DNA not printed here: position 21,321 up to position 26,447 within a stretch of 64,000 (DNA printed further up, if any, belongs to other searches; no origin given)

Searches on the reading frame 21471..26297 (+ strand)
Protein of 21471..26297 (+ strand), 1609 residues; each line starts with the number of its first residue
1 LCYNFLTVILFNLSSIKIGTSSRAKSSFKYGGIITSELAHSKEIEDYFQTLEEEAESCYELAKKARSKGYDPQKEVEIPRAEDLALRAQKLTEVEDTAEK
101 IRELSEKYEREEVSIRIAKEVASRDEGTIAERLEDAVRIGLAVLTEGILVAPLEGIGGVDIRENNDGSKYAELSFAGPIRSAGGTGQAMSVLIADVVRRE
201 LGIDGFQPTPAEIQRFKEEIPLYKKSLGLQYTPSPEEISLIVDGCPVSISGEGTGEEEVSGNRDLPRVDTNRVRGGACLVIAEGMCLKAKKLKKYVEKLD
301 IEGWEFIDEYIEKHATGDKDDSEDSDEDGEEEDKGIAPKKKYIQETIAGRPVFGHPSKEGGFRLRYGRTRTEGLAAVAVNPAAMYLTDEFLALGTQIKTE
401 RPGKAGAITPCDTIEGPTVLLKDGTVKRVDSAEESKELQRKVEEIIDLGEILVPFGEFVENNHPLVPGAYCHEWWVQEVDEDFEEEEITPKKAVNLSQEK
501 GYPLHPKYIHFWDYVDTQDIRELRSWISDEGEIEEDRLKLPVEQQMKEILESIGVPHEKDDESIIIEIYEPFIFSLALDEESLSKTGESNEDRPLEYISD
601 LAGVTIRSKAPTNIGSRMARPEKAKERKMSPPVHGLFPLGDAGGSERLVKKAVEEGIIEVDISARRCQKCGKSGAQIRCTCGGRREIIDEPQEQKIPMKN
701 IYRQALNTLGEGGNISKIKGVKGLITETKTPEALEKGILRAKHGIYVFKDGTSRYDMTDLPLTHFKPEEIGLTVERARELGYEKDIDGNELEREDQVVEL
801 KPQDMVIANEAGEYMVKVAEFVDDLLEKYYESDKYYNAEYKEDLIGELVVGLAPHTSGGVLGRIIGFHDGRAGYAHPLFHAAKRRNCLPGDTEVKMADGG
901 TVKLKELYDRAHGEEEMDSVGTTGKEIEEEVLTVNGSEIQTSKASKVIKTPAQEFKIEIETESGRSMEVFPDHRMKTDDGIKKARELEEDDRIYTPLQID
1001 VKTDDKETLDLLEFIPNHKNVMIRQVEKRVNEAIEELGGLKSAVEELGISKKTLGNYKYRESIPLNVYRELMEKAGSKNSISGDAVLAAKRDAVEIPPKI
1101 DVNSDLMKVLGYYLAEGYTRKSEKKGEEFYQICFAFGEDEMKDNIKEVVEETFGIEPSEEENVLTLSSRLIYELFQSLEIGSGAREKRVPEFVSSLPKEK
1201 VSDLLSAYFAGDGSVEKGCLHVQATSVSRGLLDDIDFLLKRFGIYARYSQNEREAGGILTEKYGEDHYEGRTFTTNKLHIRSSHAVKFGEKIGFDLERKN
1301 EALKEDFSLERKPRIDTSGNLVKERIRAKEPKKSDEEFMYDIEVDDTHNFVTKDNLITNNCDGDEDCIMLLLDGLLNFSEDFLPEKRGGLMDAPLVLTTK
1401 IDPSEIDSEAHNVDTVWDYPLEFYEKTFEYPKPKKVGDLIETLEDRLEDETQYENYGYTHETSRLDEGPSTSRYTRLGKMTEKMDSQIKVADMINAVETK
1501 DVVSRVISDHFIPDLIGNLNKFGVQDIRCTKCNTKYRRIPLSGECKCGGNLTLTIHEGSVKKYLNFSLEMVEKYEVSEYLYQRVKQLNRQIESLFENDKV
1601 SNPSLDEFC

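Call 10: search_protein_families(library=pfam, proteins=[window:21471-26297:+], max_evalue=0.001)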
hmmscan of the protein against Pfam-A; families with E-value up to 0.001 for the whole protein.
window:21471-26297:+ (1609 aa): 6 families
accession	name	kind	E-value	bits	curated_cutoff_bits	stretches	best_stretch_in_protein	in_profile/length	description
PF24844.1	PolC_DP2_central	-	1e-144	482.5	24.3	1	330-697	2-369/372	DNA polymerase II large subunit DP2, central domain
PF24846.1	PolC_DP2_cat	-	5.7e-141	469.2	24.3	2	716-891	6-180/299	DNA polymerase II large subunit DP2, catalytic domain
PF03833.19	PolC_DP2_N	-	3.8e-110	367.8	24.3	1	46-312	1-270/271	DNA polymerase II large subunit DP2, N-terminal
PF14528.11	LAGLIDADG_3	-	1.5e-14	54.4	22.5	1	1203-1293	5-82/82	LAGLIDADG-like domain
PF14890.11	Intein_splicing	-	1.3e-13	51.5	35.8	1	896-1359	3-154/155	Intein splicing domain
PF22912.2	zf-DPOE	-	4.1e-06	27.3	21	1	1524-1567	2-44/58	Zinc finger domain of DNA polymerase-epsilon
